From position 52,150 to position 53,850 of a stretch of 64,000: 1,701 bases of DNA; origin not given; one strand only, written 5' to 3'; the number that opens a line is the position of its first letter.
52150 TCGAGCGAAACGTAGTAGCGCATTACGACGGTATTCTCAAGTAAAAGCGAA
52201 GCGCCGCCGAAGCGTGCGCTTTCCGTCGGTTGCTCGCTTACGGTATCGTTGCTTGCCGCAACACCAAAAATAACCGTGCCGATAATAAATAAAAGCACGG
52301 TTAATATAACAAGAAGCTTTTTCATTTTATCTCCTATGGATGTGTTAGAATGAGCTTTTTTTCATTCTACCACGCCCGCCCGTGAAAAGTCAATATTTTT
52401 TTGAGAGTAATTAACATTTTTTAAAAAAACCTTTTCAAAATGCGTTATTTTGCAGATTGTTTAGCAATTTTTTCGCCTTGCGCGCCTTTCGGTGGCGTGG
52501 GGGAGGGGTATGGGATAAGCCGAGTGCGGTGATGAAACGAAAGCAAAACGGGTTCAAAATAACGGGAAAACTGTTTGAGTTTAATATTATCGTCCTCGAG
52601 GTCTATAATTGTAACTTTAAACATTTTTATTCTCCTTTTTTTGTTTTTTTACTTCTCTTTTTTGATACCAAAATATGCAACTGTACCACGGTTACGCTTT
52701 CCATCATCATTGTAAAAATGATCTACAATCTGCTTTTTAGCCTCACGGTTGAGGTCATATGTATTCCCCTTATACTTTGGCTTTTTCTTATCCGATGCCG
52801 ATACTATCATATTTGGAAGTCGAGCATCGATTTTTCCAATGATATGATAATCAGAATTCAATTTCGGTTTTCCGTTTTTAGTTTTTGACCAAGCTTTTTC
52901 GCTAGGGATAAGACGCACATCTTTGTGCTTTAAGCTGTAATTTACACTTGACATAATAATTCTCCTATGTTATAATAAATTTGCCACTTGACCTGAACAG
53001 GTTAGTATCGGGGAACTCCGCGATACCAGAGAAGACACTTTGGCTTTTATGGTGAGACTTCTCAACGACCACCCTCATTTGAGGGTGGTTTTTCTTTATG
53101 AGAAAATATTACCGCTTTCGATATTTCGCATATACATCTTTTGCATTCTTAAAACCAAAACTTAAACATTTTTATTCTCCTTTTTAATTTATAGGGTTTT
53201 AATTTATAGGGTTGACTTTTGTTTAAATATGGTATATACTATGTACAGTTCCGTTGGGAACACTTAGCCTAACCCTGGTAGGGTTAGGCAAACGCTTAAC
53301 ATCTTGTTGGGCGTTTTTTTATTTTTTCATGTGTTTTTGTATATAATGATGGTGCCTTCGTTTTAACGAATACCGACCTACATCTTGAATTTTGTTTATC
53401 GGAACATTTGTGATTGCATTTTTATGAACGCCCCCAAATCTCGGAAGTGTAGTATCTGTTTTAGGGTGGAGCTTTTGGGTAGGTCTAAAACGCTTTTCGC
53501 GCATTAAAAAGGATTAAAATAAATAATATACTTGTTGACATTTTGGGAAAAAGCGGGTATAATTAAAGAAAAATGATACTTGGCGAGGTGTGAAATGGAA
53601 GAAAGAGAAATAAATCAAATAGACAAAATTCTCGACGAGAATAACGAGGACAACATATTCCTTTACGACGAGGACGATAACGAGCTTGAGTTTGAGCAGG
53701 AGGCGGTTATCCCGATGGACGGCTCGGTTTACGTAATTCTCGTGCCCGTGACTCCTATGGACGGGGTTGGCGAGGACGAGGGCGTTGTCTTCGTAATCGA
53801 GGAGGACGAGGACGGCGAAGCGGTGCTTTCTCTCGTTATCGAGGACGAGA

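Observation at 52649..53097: Orphan Lys-rich ORF whose RBS and start codon lie inside a perfect divergent promoter driving a terminated RNA of about 115 nt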

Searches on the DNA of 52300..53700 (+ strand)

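Call 5: search_rna_families(source=window, start=52300, end=53700, threshold=evalue, max_evalue=10, show_alignments=3)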
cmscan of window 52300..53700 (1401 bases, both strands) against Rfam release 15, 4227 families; matches with E-value up to 10: 5.
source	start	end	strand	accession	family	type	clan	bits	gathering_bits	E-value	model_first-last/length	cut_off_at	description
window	53267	53332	+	RF00236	ctRNA_pGA1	Gene; antisense;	-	24.9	45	0.024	1-79/79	no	ctRNA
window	53302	53385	-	RF02925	6A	Gene; sRNA;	-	20.8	41.2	0.65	1-52/52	no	6A RNA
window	52534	52629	+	RF01775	RsaOG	Gene; sRNA;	-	17.6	50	9.3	1-147/147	no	RNA S.aureus Orsay G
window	53031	53095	+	RF02631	Hrs13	Gene; sRNA;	-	13.7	52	3.4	1-82/82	no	Hfq-regulated sRNA 13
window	53445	53544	-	RF01261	snR82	Gene; snRNA; snoRNA; HACA-box;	CL00040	12.4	60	6.2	1-270/270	no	Small nucleolar RNA snR82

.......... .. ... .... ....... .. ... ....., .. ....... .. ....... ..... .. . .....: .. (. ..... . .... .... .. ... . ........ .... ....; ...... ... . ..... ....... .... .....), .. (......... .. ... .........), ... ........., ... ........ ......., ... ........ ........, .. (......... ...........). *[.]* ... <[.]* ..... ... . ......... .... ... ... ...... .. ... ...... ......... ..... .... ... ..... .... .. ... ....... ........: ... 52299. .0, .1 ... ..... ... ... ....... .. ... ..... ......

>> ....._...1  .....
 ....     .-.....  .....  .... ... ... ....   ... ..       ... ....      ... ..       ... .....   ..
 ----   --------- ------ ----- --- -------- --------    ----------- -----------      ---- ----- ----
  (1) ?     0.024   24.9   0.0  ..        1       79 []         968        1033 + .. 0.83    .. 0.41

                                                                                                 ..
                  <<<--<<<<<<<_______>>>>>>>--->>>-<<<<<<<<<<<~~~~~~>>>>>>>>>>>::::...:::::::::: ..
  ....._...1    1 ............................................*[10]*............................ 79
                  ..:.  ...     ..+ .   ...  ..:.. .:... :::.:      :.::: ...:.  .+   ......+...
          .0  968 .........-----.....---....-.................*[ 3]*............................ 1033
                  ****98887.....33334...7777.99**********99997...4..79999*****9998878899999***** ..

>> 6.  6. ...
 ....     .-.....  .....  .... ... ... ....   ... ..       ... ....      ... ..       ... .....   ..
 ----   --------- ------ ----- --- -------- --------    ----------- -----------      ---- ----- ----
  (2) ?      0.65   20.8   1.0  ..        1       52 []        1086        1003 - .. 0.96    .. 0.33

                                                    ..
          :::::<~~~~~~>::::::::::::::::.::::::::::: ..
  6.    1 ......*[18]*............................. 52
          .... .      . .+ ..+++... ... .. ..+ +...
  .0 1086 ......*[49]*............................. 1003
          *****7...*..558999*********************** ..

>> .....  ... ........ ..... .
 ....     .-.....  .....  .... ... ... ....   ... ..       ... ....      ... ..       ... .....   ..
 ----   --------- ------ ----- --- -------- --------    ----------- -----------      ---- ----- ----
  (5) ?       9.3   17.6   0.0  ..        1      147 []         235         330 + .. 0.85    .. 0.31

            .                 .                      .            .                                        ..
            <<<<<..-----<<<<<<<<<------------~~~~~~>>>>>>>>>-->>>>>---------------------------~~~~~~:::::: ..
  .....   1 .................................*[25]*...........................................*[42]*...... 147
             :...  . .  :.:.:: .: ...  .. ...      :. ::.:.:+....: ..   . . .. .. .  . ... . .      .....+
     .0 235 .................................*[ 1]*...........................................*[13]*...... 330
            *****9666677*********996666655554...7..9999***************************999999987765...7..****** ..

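Call 53: build_rna_model(alignment_id=A2, structure=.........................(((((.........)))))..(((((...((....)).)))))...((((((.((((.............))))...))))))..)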
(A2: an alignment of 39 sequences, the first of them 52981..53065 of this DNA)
Model R1 built from alignment A2 (39 sequences, 110 columns); structure: as given.
model positions 86; base pairs 22; branch points 2; effective number of sequences 4.13; information 0.661 bits per position. Calibrated on 0.2 Mb of random sequence (short: E-values are rough).
structure used (alignment columns):
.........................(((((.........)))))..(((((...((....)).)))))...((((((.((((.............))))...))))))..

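Call 54: search_with_rna_model(model_id=R1, sources=[window, L001, L004, L005, L007, L008, L009, L010, L011, L012, L013, L014, L015, L016, L017, L018, L019, L020, L021, L022, L023, L024, L025, L026, L027, L028, L029, L030, L031, L032, L033, L034, L035, L036, L037, L038, L039, L040, L041, L042, L043, L044, L045, L046, L047], max_evalue=1)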
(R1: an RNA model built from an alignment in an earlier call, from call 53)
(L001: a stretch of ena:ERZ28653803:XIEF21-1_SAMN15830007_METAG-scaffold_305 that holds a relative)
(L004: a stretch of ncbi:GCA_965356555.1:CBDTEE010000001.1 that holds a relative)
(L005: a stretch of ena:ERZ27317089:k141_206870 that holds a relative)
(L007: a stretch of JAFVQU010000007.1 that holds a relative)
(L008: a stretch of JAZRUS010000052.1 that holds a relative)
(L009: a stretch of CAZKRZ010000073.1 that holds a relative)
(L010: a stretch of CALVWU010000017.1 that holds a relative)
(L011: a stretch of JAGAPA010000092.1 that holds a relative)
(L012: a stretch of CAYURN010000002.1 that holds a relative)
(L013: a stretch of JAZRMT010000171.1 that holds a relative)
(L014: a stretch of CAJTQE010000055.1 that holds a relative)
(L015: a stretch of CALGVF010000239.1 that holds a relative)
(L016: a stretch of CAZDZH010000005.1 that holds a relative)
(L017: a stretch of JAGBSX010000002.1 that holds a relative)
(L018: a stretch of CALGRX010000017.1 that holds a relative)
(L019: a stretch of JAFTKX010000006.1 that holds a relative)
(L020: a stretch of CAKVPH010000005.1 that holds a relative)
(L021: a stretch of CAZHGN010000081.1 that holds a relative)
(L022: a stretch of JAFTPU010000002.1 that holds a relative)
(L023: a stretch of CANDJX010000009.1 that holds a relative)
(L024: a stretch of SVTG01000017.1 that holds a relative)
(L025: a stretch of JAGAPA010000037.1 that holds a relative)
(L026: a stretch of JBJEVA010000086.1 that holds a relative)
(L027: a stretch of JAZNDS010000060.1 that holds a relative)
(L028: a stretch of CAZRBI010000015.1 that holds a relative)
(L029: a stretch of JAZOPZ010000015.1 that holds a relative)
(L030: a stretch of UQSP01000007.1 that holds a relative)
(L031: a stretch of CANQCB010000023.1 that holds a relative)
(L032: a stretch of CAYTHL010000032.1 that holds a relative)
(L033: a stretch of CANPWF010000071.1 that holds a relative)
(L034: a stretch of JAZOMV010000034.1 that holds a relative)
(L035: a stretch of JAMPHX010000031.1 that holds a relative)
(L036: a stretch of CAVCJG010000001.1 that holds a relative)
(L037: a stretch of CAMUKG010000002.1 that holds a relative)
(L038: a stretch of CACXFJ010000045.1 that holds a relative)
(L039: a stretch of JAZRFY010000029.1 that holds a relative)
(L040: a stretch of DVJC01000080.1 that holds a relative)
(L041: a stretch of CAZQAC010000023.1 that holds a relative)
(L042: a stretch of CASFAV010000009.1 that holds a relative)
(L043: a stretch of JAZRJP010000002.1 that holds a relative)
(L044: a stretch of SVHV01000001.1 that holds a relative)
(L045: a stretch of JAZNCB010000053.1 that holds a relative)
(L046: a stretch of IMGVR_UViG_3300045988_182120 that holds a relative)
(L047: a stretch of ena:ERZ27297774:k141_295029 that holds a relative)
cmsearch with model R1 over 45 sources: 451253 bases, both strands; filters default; matches with E-value up to 1: 46.
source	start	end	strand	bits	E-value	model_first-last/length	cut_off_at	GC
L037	4889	4974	-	99.9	3e-21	1-86/86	no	0.52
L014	4281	4366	-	98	8.4e-21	1-86/86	no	0.44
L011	4889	4974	-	97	1.5e-20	1-86/86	no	0.55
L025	2342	2427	-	97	1.5e-20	1-86/86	no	0.55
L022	4891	4975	-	95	4.4e-20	1-86/86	no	0.48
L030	4890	4975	-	94.8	4.9e-20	1-86/86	no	0.53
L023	4891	4975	-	94.6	5.5e-20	1-86/86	no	0.48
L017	4795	4881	-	93.1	1.2e-19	1-86/86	no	0.51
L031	4192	4277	-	92.7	1.5e-19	1-86/86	no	0.58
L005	3888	3974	-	92.7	1.6e-19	1-86/86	no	0.52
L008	4888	4975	-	90.9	4.1e-19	1-86/86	no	0.52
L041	4889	4974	-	89.6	8.4e-19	1-86/86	no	0.53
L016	4891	4974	-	88.8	1.3e-18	1-86/86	no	0.55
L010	17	101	-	88.1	2e-18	1-86/86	no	0.56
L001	3885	3975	-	88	2e-18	1-86/86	no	0.55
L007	4885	4975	-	88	2e-18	1-86/86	no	0.55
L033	4890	4974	-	88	2e-18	1-86/86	no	0.58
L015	113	199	-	88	2.1e-18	1-86/86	no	0.51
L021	1502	1588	-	87.1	3.3e-18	1-86/86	no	0.49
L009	2815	2900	-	86.3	5.1e-18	1-86/86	no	0.53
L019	4889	4975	-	86.3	5.3e-18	1-86/86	no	0.53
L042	4886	4974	-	84.4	1.5e-17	1-86/86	no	0.55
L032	2588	2675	-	84.3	1.5e-17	1-86/86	no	0.43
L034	4890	4973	-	83.5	2.4e-17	1-86/86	no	0.54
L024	4884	4974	-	80.5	1.2e-16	1-86/86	no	0.59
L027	4890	4975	-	79.7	1.9e-16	1-86/86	no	0.52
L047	5889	5975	-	79.2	2.5e-16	1-86/86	no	0.48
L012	4886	4974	-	78.2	4.4e-16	1-86/86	no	0.55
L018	4885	4974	-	77.9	5.2e-16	1-86/86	no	0.56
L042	6032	6116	-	76.9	8.7e-16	1-86/86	no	0.53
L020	4888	4974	-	76.9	9e-16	1-86/86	no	0.52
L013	4503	4592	-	76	1.5e-15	1-86/86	no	0.54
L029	4885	4972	-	75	2.5e-15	1-86/86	no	0.5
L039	4895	4975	-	73.6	5.3e-15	1-86/86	no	0.56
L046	2443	2531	-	72.5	1e-14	1-86/86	no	0.53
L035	4885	4970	-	72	1.3e-14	1-86/86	no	0.53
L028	4885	4972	-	69.8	4.2e-14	1-86/86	no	0.5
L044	4884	4973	-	64.9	6.3e-13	1-86/86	no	0.43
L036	4885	4975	-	64.4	8.6e-13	1-86/86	no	0.51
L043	4884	4973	-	62.1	2.9e-12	1-86/86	no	0.43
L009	3508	3593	-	61.8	3.5e-12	1-86/86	no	0.43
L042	5713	5797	-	55.6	1e-10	1-86/86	no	0.55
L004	3888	3974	-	44.8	3.9e-08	1-86/86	no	0.52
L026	4875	4959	-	38.5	1.2e-06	1-86/86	no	0.49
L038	2490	2589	-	37.4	2.2e-06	1-86/86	no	0.53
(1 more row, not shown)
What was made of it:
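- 52983..53097 (+): Small RNA of about 115 nt. The start is inferred at G52983, 7 nt after the -10 box, and the RNA ends in the terminator T run. Covariance model R1 scores it at 78.8 bits (call 54).
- The covariance model finds the RNA in 41 of the loci fetched through the protein, always just upstream of and antisense to the ORF (call 54). Its orientation relative to the element is strictly conserved (call 54).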

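Call 65: search_rna_families(sources=[L004, L005, L008, L009, L011, L014, L017, L022, L026, L029, L031, L036, L037, L047], threshold=gathering)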
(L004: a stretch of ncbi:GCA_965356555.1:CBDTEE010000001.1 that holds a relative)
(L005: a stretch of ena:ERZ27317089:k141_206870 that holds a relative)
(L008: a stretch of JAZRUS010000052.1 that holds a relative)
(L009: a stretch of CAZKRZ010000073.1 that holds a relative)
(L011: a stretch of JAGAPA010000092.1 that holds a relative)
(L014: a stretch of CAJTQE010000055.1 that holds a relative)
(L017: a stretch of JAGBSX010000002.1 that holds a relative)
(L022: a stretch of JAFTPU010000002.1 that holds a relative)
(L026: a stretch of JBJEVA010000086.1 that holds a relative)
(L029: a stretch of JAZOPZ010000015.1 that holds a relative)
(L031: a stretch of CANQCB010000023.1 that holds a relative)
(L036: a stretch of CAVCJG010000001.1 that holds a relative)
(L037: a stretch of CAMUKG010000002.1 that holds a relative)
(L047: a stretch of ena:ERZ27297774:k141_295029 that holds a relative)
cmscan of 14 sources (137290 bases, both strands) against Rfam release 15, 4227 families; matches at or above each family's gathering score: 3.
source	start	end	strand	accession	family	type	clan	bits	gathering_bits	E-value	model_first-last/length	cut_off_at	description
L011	1116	1361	-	RF00230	T-box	Cis-reg; leader;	-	117.3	93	5.7e-25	1-219/219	no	T-box leader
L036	2705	2777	+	RF00005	tRNA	Gene; tRNA;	CL00001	71.9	29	2.1e-13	1-71/71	no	tRNA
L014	1765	1844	+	RF00005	tRNA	Gene; tRNA;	CL00001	53.4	29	2.5e-08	1-71/71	no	tRNA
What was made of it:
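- On Rfam families (all 4227, including ctRNA_pGA1, ctRNA_pT181, ctRNA_pND324 and C4): No hit on the RNA in 14 further loci (call 65).
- tRNA genes next to some elements (call 65).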

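Call 70: search_with_rna_model(model_id=R1, sources=[L055, L056, L057, L058, L059, L060, L061, L062, L063, L064, L065, L066, L067, L068, L069, L070, L071, L072, L073, L074, L075, L076, L077, L078, L079, L080, L081, L082, L083, L084, L085, L086, L087, L088, L089, L090, L091, L092, L093, L094, L095, L096, L097, L098, L099, L100, L101, L102, L103, L104, L105, L106, L107, L108, L109, L110, L111, L112, L113, L114], max_evalue=0.01)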
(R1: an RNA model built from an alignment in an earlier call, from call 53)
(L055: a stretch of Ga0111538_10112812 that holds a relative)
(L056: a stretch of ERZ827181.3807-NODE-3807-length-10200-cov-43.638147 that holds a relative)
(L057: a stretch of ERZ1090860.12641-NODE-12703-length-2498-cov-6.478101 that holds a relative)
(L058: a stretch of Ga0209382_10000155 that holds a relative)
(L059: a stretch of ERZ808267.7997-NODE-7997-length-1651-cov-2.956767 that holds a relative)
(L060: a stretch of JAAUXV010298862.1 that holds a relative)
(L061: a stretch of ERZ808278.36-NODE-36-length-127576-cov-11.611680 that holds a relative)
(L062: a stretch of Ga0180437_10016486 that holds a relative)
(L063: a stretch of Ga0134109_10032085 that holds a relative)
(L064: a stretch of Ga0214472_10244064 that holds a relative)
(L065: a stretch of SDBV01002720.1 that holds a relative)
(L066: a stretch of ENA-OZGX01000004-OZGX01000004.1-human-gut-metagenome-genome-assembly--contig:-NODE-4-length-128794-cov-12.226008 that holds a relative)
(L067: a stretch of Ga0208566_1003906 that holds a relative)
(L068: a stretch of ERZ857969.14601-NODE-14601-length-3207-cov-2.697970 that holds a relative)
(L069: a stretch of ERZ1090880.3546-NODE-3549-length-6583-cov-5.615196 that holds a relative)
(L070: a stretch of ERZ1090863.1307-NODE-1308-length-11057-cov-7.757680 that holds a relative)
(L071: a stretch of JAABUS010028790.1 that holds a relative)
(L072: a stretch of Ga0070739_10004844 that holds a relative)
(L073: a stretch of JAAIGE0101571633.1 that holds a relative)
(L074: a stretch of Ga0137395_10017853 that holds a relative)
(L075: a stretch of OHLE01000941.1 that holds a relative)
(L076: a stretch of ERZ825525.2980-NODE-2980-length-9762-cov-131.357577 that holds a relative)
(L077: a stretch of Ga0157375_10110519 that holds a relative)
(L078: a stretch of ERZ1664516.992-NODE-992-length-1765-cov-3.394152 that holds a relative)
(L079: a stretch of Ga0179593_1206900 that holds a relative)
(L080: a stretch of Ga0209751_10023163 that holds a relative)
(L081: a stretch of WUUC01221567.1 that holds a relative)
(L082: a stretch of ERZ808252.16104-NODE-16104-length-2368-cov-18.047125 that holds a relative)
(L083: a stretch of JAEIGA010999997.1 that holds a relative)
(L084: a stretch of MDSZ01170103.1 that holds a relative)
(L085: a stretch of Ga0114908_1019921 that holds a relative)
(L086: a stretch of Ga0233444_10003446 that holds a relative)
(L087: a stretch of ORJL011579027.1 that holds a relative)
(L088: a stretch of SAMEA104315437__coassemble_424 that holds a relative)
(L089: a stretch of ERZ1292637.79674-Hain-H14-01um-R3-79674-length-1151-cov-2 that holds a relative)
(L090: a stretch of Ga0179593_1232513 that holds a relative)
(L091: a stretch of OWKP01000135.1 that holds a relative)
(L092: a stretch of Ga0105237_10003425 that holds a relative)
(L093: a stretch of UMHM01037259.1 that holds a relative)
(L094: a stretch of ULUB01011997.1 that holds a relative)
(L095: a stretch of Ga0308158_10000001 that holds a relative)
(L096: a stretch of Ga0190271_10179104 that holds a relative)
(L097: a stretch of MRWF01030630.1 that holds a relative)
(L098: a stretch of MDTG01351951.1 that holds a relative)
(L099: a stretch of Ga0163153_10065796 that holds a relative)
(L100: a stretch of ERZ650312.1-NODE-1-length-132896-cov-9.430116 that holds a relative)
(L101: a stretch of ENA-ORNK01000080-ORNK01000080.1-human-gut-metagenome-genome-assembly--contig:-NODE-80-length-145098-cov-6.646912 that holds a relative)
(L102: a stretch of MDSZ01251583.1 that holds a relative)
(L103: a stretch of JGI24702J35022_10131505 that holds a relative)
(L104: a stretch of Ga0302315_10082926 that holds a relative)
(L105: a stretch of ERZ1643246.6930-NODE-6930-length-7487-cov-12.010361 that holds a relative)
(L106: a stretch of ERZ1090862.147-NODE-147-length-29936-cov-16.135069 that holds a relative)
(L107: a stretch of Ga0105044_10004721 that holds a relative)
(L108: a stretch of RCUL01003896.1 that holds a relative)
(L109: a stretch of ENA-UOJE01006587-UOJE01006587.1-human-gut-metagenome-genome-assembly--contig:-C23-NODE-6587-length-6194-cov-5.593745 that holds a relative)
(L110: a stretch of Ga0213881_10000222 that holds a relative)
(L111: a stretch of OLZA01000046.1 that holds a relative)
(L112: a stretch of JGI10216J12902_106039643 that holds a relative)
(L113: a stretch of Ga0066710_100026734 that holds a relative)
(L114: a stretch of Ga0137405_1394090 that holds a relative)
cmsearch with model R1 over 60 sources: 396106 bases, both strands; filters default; matches with E-value up to 0.01: 28.
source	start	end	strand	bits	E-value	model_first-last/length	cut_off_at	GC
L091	7020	7105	-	94.8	4.3e-20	1-86/86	no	0.53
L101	9336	9421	+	94.8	4.3e-20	1-86/86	no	0.53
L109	4064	4149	-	94.8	4.3e-20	1-86/86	no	0.53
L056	2222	2306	-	92.1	1.9e-19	1-86/86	no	0.58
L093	504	588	+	92.1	1.9e-19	1-86/86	no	0.58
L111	13111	13195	-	92.1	1.9e-19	1-86/86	no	0.58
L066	8005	8090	+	91.5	2.6e-19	1-86/86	no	0.6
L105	2083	2168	-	90.4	4.7e-19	1-86/86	no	0.57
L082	1879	1965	-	89.5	7.9e-19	1-86/86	no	0.49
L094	1335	1421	-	88.8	1.2e-18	1-86/86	no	0.47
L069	6301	6385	+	88.8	1.2e-18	1-86/86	no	0.58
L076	6659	6745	+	88.6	1.3e-18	1-86/86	no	0.51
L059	1454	1540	-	88.2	1.6e-18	1-86/86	no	0.49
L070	6043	6127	+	88.1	1.7e-18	1-86/86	no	0.56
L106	2607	2691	+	88.1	1.7e-18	1-86/86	no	0.56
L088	2851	2934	-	86.7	3.7e-18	1-86/86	no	0.57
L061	2463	2552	+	77.7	5e-16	1-86/86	no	0.51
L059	1003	1092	-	73.3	5.7e-15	1-86/86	no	0.51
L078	1270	1355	+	73.2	6.1e-15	1-86/86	no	0.49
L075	4599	4686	-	72.8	7.3e-15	1-86/86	no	0.6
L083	601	682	+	72.1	1.1e-14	1-86/86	no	0.46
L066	8447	8532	+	71.7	1.4e-14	1-86/86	no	0.63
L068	427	523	+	66.4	2.4e-13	1-86/86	no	0.55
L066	8276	8359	+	66.1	2.9e-13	1-86/86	no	0.63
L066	5903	5986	+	65.2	4.7e-13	1-86/86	no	0.65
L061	2285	2372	+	63.5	1.2e-12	1-86/86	no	0.51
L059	270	357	-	55.9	7.8e-11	1-86/86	no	0.43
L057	2460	2498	-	41.3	2.3e-07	48-86/86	5'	0.46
